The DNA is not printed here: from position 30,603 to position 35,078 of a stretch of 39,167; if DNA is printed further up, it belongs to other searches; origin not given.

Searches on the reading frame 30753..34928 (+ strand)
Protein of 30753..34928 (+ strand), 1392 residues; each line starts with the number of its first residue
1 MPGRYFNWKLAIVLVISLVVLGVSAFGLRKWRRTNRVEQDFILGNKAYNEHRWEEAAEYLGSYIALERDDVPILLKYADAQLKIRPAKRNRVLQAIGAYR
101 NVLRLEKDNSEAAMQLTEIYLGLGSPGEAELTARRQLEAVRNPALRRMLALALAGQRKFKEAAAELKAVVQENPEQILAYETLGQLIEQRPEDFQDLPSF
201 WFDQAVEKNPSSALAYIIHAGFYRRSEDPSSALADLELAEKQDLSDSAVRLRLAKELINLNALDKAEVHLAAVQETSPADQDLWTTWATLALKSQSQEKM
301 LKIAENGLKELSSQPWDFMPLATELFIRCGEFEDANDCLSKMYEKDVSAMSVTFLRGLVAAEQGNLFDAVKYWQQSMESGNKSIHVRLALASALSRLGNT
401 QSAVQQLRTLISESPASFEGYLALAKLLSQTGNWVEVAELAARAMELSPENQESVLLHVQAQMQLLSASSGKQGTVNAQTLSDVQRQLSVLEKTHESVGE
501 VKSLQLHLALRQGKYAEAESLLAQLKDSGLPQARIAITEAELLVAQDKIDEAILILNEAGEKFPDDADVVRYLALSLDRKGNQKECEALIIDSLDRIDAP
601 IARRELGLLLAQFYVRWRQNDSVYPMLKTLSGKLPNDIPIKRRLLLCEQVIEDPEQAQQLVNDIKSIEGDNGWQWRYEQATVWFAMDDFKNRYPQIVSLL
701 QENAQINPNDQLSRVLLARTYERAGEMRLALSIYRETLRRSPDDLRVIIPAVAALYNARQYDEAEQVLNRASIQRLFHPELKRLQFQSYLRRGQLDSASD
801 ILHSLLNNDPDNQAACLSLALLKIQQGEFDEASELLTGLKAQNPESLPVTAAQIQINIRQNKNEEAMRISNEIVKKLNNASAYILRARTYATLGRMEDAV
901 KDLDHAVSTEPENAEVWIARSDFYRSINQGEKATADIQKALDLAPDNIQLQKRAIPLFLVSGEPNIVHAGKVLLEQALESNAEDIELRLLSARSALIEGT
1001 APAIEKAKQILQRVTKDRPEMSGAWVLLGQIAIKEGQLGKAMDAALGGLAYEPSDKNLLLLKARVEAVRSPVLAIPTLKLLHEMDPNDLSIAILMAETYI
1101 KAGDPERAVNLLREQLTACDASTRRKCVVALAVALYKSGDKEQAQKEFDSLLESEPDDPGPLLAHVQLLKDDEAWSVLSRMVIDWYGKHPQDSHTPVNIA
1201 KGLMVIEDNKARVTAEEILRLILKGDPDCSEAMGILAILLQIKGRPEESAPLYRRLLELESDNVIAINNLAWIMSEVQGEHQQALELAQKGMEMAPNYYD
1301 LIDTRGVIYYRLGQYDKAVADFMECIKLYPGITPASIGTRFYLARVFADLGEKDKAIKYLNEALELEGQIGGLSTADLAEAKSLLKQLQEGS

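Call 7: search_protein_families(library=pfam, proteins=[window:30753-34928:+], max_evalue=0.001)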
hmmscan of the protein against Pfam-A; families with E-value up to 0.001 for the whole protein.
window:30753-34928:+ (1392 aa): 33 families (the best 25 are shown)
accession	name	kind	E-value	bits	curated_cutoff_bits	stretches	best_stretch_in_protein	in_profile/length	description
PF14559.12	TPR_19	-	3.3e-73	242.4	25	6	790-849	2-61/68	Tetratricopeptide repeat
PF13428.12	TPR_14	-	5.4e-58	187.8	23.5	1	882-920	3-41/44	Tetratricopeptide repeat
PF07719.23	TPR_2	-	1.2e-48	159.6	27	1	1304-1331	6-33/34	Tetratricopeptide repeat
PF13432.12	TPR_16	-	7.5e-44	148.2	32.7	0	1306-1365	4-59/65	Tetratricopeptide repeat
PF23914.1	TPR_CcmH_CycH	-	5.2e-35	121.1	42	2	906-1019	42-156/158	Cytochrome c-type biogenesis protein H TPR domain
PF12895.13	ANAPC3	-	5.7e-35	119.9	27.2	1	1075-1145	9-76/82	Anaphase-promoting complex, cyclosome, subunit 3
PF13181.12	TPR_8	-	7e-32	107.3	25.7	1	1305-1330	7-32/34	Tetratricopeptide repeat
PF13431.12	TPR_17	-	1.4e-28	97.1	24.4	0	1287-1319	1-33/34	Tetratricopeptide repeat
PF13174.12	TPR_6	-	3.6e-25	87.3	26.3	0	1306-1330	7-31/33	Tetratricopeptide repeat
PF13176.12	TPR_7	-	1e-24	84.9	27.9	0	715-744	3-34/36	Tetratricopeptide repeat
PF00515.34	TPR_1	-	2.1e-24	84.7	27.8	1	1305-1330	7-32/34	Tetratricopeptide repeat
PF13424.12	TPR_12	-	3.9e-24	85.1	30.1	1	1305-1366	9-74/77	Tetratricopeptide repeat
PF13371.12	TPR_9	-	4.3e-18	65.5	35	1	1278-1330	8-60/73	Tetratricopeptide repeat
PF24575.1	TPR_Slam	-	6.3e-17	62.4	35.2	0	46-119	21-90/104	Surface lipoprotein assembly modifier, N-terminal TPR repeats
PF25064.1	ARM_TT21_5th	-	6.9e-17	62.3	27.8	0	390-454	7-71/117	TT21 fifth ARM repeats domain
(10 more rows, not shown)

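Call 10: search_protein_families(library=ncbifam, proteins=[window:30753-34928:+], max_evalue=0.00001)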
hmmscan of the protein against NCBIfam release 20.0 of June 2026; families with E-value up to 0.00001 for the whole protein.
window:30753-34928:+ (1392 aa): 28 families (the best 25 are shown)
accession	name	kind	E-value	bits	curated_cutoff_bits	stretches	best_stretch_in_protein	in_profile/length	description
TIGR02917.1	PEP_TPR_lipo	equivalog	9.9e-82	275.2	312.2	5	695-960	415-681/899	XrtA/PEP-CTERM system TPR-repeat protein PrsT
NF040959.1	MamA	equivalog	3.7e-54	183.3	200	4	1243-1368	50-170/204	magnetosome protein MamA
TIGR02521.1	type_IV_pilW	equivalog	5.5e-41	140.6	154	2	875-1067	26-214/234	type IV pilus biogenesis/stability protein PilW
NF052415.1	T3SS_chap_SctY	equivalog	7.8e-37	126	70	2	811-907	4-104/106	type III secretion apparatus assembly chaperone SctY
NF033920.0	C39_PA2778_fam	equivalog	1.5e-29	103.2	150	0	353-449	158-255/255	PA2778 family cysteine peptidase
TIGR03939.1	PGA_TPR_OMP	equivalog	1.8e-24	86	366.65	1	723-885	31-192/800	poly-beta-1,6 N-acetyl-D-glucosamine export porin PgaA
NF052400.1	M48_BAM_BepA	equivalog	1.3e-21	77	570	1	807-934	300-429/483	beta-barrel assembly-enhancing protease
NF047371.1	FlcA_CTERM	equivalog_domain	5.1e-21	74.8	300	1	48-412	201-535/646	periplasmic flagellar collar protein FlcA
NF008757.0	PRK11788.1-5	equivalog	3.2e-20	72.7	363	0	251-486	111-345/388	lipopolysaccharide assembly protein LapB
TIGR00540.1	TPR_hemY_coli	hypoth_equivalog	4.1e-20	71.9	142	0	689-947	95-359/385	heme biosynthesis-associated TPR protein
NF033762.1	social_mot_Tgl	equivalog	8.5e-20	71.1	225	0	1276-1364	42-127/252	social motility TPR repeat lipoprotein Tgl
TIGR00990.1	3a0801s09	subfamily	5.3e-17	61.7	757.25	0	861-948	345-433/615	mitochondrial import receptor subunit TOM70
TIGR02552.1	LcrH_SycD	equivalog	1.1e-16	60.8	104.8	0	802-915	7-121/136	SycD/LcrH family type III secretion system chaperone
NF047558.1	TPR_END_plus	domain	1e-15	57.4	32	0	1341-1367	3-29/56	TPR end-of-group domain-containing protein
TIGR02795.1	tol_pal_ybgF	equivalog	1.5e-13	51.4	90.1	0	331-419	17-111/119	tol-pal system protein YbgF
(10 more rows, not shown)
